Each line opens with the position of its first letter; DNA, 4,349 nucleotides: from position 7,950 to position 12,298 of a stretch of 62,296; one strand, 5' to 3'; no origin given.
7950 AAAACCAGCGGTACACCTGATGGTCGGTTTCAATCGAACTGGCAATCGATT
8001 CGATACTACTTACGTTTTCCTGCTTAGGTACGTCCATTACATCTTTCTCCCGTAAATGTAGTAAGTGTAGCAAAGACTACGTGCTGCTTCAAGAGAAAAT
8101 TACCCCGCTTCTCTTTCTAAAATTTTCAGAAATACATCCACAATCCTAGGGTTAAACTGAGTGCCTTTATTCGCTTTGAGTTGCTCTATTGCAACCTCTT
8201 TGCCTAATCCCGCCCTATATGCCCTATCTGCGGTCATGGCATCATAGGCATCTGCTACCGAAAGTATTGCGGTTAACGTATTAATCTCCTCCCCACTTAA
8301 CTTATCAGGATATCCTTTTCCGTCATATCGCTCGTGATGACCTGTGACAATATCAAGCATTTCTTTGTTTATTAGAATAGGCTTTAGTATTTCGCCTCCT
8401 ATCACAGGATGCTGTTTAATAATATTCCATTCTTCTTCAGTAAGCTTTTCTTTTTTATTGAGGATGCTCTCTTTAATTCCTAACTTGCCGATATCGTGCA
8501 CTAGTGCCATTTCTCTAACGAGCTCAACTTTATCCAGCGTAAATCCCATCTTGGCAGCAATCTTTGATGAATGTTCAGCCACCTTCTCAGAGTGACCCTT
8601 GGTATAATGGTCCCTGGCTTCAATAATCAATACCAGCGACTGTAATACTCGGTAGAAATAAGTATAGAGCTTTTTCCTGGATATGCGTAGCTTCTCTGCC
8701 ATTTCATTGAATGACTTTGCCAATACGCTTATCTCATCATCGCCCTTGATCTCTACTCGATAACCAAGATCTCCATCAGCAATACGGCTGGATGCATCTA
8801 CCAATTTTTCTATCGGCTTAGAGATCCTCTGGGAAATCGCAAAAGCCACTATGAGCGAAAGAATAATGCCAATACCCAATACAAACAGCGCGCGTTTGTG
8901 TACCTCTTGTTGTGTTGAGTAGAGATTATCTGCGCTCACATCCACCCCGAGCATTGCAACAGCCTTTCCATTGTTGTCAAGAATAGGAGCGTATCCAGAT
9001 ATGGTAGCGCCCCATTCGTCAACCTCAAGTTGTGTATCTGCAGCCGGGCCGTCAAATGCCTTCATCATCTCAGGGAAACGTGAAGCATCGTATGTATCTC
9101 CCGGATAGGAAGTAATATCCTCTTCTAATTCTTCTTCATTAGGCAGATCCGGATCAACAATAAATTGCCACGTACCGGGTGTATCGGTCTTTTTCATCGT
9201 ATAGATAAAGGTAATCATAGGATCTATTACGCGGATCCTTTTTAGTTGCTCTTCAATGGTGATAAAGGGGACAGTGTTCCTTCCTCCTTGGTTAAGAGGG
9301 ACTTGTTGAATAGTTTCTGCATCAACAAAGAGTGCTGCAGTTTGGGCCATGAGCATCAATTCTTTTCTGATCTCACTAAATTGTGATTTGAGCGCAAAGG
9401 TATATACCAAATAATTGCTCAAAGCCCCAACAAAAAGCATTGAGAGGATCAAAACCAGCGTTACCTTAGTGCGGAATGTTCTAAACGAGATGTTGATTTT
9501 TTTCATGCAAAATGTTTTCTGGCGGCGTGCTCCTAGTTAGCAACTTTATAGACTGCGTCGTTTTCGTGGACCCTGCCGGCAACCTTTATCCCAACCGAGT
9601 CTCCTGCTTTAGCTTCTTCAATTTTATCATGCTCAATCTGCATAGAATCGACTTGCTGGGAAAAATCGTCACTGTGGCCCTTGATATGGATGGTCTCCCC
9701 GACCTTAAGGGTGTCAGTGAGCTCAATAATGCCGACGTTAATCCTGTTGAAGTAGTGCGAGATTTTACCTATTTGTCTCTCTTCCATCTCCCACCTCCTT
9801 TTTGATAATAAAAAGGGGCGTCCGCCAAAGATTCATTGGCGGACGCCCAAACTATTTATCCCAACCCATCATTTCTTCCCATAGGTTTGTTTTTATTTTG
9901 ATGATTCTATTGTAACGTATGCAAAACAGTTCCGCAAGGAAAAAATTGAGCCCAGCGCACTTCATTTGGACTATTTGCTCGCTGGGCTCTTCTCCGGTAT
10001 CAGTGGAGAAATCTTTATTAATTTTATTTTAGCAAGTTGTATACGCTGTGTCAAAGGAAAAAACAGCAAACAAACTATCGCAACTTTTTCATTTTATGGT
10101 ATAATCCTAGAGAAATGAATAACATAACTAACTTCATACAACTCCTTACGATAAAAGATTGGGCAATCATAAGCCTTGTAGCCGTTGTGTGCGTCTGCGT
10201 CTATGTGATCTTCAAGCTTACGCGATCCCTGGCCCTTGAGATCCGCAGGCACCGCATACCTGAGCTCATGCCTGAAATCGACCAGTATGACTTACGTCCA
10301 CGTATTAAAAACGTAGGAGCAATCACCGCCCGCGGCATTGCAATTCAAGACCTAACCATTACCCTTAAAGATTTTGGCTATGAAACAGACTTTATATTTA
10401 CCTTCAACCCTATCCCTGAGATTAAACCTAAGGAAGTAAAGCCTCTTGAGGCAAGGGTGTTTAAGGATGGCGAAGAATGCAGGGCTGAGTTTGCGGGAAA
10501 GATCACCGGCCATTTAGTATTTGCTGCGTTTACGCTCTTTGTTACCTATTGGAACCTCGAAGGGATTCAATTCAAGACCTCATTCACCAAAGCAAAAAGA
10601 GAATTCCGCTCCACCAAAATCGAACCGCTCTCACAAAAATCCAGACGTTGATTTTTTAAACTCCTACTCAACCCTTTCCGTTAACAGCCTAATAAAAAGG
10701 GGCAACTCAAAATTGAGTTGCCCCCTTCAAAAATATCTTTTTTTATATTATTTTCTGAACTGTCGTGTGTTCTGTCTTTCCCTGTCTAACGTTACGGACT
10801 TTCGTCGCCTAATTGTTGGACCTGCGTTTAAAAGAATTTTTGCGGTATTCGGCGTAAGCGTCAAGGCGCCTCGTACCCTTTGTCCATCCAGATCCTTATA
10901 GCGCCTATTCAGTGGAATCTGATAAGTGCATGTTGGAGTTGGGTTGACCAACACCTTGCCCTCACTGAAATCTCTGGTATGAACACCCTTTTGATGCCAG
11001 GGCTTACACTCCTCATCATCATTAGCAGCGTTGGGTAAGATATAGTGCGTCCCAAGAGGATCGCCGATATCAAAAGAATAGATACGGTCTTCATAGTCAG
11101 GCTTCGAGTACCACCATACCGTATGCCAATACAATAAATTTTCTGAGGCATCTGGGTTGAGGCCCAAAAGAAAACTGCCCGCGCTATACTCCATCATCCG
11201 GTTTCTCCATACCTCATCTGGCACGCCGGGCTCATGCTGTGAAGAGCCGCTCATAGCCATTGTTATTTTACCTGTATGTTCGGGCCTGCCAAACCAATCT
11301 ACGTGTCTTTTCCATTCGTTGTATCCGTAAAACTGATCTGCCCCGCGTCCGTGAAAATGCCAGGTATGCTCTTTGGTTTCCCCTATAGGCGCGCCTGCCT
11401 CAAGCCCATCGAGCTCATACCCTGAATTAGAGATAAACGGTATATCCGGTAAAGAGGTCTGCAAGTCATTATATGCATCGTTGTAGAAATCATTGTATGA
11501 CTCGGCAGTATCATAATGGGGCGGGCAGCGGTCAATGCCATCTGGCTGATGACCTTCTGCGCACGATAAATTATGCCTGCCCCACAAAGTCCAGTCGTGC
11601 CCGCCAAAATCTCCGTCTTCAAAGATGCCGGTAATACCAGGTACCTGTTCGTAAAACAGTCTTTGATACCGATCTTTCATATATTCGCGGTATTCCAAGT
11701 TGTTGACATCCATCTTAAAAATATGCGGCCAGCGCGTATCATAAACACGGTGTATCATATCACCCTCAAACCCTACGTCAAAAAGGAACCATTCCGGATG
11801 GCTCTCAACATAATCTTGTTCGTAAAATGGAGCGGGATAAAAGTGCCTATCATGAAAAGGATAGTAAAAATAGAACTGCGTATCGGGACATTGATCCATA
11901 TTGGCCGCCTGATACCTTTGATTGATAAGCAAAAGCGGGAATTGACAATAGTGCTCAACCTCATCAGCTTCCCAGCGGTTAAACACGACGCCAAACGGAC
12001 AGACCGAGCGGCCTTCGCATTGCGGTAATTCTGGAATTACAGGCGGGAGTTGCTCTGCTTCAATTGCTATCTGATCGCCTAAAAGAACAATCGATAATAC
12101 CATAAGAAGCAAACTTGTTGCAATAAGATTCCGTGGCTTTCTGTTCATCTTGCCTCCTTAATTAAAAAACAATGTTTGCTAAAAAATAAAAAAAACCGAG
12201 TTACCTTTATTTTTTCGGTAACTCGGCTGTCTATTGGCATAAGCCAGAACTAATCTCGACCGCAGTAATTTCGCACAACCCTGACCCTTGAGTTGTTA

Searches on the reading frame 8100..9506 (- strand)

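Call 3: search_protein_families(library=pfam, proteins=[window:8100-9506:-], max_evalue=0.01)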
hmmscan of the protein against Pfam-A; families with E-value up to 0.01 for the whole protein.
window:8100-9506:- (468 aa): 4 families
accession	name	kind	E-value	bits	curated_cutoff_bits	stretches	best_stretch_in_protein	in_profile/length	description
PF13487.12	HD_5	-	2.3e-30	106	27.2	1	292-454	4-169/170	HD domain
PF01966.28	HD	-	1.4e-20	74.2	22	1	304-424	3-116/116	HD domain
PF00672.30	HAMP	-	2.3e-17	63.5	25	1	224-274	2-52/53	HAMP domain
PF08668.18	HDOD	-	0.002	18.1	22.9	0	304-357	97-148/196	HDOD domain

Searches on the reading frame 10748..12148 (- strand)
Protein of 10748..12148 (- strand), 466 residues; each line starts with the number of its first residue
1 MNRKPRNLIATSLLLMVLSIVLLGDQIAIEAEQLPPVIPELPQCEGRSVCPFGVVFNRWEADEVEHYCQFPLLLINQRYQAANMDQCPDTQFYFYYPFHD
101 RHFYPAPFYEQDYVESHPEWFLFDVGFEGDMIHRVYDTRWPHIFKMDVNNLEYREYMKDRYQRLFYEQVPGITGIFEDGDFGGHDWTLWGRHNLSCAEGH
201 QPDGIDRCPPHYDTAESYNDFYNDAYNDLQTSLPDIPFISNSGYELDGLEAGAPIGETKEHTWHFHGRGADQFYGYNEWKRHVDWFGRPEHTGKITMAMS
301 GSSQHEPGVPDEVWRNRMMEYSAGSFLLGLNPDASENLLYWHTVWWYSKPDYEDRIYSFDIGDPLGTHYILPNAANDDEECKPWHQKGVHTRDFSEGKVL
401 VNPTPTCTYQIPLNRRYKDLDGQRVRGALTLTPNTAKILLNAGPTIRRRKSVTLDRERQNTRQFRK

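Call 61: search_protein_families(library=pfam, proteins=[window:10748-12148:-], max_evalue=0.00001)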
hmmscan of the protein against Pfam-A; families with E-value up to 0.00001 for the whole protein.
window:10748-12148:- (466 aa): 1 family
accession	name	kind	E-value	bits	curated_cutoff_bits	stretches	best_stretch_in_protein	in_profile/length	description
PF14885.12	GHL15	-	2.2e-10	41.3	27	1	88-398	5-271/271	Hypothetical glycosyl hydrolase family 15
